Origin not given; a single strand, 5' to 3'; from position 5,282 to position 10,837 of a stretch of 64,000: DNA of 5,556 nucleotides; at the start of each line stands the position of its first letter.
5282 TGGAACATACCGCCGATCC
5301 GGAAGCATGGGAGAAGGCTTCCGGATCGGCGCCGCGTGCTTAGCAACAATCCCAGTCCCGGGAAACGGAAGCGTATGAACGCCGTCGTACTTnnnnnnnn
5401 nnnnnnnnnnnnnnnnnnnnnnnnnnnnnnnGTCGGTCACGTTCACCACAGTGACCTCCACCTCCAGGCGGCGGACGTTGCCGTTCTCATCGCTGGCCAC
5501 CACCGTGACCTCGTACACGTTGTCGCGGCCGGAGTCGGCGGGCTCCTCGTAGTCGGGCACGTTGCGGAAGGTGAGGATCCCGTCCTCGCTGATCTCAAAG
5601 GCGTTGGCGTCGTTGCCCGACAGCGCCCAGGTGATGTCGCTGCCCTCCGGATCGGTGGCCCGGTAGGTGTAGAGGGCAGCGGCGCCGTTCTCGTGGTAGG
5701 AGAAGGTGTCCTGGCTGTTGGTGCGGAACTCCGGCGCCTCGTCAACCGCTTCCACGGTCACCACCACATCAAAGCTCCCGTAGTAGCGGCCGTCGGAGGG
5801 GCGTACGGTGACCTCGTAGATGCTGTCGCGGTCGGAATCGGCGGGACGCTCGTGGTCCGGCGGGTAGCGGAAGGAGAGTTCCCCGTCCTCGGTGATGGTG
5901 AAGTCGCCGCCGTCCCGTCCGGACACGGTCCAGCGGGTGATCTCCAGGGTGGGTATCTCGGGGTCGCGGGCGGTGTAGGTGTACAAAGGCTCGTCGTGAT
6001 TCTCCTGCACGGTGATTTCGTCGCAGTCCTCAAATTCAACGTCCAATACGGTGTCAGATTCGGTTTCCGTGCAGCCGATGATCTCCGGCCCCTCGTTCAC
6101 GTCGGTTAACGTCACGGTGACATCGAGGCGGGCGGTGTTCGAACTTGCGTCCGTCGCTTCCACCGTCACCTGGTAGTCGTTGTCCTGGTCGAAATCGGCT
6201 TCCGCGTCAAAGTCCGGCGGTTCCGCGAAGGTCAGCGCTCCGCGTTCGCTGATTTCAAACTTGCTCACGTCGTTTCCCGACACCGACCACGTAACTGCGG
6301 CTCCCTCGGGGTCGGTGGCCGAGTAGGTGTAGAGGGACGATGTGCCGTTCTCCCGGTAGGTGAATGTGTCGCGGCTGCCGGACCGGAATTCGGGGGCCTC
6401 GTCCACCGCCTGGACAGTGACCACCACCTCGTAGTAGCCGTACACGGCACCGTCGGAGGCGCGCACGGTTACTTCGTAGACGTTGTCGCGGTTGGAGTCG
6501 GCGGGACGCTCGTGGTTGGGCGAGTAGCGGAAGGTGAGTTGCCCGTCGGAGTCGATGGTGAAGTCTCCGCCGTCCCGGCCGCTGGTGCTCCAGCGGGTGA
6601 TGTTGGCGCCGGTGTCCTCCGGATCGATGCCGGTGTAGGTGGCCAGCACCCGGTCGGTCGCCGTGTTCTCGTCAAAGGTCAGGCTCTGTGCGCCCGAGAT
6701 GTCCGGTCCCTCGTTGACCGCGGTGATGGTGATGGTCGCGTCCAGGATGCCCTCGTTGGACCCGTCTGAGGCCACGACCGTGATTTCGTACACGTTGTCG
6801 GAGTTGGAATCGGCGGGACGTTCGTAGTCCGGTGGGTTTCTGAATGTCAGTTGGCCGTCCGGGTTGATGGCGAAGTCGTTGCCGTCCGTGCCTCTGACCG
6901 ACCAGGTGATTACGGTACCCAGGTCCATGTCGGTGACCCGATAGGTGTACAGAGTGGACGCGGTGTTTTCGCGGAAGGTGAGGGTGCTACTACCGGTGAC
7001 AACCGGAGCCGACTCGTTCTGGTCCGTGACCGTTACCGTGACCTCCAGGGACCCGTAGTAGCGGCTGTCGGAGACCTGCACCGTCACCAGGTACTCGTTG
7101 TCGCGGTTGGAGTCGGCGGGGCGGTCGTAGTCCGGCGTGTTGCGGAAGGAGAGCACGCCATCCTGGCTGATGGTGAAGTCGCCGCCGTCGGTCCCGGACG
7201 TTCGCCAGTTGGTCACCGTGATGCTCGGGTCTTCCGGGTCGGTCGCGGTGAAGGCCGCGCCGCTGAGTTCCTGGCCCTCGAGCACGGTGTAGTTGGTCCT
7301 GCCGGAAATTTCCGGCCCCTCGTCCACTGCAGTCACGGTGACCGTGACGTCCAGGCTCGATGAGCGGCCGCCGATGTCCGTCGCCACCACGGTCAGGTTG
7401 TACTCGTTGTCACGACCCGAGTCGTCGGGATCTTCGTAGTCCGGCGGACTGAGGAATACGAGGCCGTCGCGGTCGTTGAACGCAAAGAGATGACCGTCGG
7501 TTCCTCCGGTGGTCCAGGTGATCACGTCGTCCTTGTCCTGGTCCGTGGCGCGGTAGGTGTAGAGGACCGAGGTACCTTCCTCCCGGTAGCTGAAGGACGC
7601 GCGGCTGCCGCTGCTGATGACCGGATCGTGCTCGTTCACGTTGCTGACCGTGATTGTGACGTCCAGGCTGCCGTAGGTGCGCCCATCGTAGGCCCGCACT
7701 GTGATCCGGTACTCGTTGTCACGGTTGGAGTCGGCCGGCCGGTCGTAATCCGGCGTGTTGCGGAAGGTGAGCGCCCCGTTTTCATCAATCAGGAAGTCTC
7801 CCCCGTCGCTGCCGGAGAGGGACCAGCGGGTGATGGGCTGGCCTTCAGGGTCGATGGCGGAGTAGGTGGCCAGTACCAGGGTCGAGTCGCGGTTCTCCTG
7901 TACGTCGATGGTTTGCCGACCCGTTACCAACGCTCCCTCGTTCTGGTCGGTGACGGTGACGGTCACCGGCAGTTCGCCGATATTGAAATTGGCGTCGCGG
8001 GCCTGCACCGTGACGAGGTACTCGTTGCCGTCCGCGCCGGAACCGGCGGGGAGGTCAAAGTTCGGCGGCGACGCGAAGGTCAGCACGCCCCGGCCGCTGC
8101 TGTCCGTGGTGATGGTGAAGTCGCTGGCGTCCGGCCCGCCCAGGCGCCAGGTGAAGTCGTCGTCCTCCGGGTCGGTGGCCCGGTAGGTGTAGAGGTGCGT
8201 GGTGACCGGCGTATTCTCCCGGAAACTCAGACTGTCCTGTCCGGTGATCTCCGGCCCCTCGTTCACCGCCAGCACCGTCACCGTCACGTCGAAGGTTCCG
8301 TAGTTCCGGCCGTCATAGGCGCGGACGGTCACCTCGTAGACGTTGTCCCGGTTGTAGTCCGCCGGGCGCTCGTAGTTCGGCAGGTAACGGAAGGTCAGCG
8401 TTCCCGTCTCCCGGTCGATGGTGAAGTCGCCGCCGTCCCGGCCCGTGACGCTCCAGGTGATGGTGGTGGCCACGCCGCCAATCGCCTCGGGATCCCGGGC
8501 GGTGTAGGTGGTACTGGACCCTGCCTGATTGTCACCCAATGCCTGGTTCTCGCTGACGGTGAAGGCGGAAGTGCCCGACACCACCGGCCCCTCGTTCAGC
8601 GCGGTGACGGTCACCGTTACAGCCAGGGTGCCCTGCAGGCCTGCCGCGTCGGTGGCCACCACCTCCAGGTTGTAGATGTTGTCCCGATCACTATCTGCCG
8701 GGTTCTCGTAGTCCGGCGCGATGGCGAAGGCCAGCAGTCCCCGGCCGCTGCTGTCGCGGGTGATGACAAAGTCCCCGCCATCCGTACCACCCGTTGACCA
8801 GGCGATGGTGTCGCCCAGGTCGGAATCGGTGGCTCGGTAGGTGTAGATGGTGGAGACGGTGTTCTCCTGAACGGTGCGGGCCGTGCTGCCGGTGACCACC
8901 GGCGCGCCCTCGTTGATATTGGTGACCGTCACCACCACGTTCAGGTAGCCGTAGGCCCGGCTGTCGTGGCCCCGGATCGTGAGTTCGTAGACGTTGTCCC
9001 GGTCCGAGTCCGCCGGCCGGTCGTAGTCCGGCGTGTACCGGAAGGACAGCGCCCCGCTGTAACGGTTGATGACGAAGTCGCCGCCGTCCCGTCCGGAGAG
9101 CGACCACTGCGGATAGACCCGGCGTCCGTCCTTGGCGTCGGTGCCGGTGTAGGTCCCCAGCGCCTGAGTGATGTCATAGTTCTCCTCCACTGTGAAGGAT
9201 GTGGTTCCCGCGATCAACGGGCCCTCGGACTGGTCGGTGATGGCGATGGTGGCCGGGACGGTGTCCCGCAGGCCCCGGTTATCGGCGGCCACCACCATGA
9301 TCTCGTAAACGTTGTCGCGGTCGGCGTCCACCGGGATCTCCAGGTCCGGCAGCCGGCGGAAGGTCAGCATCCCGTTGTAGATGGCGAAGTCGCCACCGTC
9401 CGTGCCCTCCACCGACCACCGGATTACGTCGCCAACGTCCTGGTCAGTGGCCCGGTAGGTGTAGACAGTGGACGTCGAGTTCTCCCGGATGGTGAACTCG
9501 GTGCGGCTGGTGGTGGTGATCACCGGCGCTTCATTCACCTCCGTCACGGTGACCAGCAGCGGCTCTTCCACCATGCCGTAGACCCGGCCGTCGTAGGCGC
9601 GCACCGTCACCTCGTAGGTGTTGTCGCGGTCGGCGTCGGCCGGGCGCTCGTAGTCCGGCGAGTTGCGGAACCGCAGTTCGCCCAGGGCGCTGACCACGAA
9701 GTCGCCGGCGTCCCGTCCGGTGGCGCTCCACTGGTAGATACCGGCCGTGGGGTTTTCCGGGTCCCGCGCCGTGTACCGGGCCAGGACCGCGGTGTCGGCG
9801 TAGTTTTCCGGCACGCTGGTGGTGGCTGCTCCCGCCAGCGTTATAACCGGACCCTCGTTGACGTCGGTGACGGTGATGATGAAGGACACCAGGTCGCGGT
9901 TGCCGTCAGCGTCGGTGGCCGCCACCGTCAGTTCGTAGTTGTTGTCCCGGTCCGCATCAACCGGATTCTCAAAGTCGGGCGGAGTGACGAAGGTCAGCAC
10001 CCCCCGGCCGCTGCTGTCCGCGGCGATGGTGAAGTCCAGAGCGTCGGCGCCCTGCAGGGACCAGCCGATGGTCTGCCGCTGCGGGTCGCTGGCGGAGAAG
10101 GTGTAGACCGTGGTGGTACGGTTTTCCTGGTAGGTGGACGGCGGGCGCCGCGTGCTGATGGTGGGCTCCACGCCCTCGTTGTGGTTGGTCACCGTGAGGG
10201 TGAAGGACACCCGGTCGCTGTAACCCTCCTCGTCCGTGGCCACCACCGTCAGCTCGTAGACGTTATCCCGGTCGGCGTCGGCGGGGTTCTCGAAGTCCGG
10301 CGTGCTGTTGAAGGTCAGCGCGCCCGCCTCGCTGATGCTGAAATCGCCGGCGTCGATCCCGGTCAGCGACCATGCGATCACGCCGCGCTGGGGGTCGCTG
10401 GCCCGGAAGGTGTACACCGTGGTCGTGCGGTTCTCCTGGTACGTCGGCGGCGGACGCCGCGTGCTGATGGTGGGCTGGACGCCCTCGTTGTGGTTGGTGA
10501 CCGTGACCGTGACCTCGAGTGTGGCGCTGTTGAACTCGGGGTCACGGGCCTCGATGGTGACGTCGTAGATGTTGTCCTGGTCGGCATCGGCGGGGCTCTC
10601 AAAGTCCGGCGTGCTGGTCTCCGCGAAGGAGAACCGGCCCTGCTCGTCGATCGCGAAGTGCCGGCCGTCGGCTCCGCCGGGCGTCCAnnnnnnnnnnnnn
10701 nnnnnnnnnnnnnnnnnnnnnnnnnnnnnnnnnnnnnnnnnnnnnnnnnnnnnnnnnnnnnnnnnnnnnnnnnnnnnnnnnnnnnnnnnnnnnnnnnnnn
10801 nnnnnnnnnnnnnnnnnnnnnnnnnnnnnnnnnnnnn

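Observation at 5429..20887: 15.5-kb gene: an apparently intact kexin-like S8 protease embedded N-terminal to 31 cadherin repeats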

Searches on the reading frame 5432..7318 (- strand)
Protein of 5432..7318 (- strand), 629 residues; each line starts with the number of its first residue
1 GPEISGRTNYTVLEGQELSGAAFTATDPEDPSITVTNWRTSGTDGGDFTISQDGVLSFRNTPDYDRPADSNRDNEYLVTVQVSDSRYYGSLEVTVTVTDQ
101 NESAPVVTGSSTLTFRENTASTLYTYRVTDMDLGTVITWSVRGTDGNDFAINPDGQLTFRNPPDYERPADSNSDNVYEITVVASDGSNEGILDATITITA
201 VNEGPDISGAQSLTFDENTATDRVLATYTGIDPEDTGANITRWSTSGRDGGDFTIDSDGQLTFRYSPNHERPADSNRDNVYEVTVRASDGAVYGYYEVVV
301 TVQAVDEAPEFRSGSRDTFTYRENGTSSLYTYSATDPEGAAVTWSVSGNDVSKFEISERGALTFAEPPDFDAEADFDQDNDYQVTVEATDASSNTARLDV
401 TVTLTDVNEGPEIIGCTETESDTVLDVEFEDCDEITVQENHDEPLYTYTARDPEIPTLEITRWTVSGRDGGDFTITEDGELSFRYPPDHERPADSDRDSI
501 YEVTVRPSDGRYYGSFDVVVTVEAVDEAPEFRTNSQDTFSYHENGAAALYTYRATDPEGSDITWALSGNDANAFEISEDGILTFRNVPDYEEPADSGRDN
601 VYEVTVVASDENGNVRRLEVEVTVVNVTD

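Call 37: find_related_loci(query=window:5432-7318:-, collection=metagenome_contigs, flank=10000)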
Query window:5432-7318:- (629 aa) in metagenome_contigs; peptide patterns used: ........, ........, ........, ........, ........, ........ (x = any residue, [..] = any of these).
128 stretches matched a pattern; 6 encode a relative of the query (tblastn E <= 1e-3); 3 distinct loci.
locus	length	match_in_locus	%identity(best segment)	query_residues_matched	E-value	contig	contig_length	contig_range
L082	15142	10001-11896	59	1-629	0e+0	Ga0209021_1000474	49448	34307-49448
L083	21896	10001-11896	59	1-629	0e+0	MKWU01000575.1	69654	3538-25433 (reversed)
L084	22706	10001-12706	59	1-629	0e+0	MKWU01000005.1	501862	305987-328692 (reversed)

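Call 81: search_protein_families(library=ncbifam, proteins=[window:5432-7318:-], max_evalue=0.001)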
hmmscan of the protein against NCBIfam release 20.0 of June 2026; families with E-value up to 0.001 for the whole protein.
window:5432-7318:- (629 aa): 2 families
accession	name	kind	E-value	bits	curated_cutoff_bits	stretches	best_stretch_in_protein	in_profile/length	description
NF012211.1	tand_rpt_95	domain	5.3e-11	42.3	90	0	222-311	13-93/98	tandem-95 repeat protein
TIGR01965.1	VCBS_repeat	domain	1e-09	38.4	15.5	0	241-310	17-85/99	VCBS domain-containing protein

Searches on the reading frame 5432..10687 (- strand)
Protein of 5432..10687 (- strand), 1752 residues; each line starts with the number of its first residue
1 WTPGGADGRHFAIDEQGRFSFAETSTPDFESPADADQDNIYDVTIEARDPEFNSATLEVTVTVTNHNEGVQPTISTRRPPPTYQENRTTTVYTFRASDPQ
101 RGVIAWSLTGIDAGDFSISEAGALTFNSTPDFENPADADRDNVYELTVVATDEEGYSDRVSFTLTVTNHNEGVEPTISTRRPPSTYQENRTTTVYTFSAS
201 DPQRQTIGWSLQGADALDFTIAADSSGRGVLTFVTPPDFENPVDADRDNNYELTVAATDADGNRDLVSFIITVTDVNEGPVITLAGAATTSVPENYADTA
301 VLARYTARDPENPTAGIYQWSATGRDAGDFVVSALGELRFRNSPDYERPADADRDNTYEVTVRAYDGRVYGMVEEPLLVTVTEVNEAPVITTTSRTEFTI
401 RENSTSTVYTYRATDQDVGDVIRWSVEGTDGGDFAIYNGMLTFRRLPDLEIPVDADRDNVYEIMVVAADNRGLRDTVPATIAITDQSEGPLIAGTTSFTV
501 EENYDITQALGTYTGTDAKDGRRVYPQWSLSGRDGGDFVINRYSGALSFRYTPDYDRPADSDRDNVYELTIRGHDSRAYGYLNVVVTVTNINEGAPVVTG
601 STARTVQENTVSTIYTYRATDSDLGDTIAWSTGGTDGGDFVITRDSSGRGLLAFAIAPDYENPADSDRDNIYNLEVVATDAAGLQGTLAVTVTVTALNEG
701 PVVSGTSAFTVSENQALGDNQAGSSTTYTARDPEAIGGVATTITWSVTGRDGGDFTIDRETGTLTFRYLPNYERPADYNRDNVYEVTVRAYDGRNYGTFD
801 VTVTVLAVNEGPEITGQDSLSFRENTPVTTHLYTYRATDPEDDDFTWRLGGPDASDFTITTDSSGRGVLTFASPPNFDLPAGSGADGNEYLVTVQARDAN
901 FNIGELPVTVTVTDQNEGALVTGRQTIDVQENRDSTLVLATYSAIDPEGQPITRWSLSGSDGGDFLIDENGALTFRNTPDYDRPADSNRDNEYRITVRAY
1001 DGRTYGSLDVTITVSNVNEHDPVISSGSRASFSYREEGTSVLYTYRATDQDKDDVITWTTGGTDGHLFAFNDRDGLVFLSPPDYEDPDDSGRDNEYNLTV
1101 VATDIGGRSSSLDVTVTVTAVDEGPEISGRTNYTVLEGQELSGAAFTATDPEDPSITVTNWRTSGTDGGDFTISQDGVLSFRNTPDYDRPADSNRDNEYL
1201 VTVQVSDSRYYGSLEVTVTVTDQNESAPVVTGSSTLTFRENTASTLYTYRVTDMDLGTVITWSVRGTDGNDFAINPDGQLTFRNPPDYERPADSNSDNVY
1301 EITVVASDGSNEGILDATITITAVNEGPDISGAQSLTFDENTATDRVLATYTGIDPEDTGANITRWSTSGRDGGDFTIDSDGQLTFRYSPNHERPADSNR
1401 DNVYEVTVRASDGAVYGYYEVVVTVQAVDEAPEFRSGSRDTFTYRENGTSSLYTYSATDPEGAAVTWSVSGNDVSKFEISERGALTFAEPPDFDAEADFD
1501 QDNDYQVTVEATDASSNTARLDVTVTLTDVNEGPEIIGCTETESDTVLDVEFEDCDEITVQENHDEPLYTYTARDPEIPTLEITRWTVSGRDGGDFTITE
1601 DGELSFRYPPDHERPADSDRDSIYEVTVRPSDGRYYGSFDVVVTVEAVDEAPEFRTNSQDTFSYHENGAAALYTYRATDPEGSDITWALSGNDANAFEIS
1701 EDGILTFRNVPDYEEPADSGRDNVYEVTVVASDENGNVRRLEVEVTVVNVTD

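Call 4: search_protein_families(library=pfam, proteins=[window:5432-10687:-], max_evalue=0.01)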
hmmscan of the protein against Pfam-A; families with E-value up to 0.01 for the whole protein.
window:5432-10687:- (1752 aa): 9 families
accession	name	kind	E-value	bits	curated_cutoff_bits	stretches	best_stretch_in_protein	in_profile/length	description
PF00028.23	Cadherin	-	1.1e-77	256.9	28.8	8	1237-1322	4-89/93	Cadherin domain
PF17803.7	Cadherin_4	-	4.1e-40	136.6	25.1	4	1114-1181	3-71/71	Bacterial cadherin-like domain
PF17963.7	Big_9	-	7e-28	97.8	23.6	2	1130-1221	8-89/89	Bacterial Ig domain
PF14269.12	Arylsulfotran_2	-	3.3e-16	60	27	0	405-457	165-212/301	Arylsulfotransferase (ASST)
PF18981.6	InlK_D3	-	8.3e-11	42.3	25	1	1492-1526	39-74/75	Internalin K domain (D3/D4)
PF15418.12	DUF4625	-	9e-07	29.7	27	0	128-166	93-130/131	Domain of unknown function (DUF4625)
PF10467.15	Inhibitor_I48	-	0.0033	17.8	21.3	0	383-420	75-112/142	Peptidase inhibitor clitocypin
PF19612.4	DUF6117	-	0.0038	17.5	27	0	318-358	38-78/87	Family of unknown function (DUF6117)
PF06751.17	EutB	-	0.0043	16.4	25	0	1377-1431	139-187/435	Ethanolamine ammonia lyase large subunit (EutB)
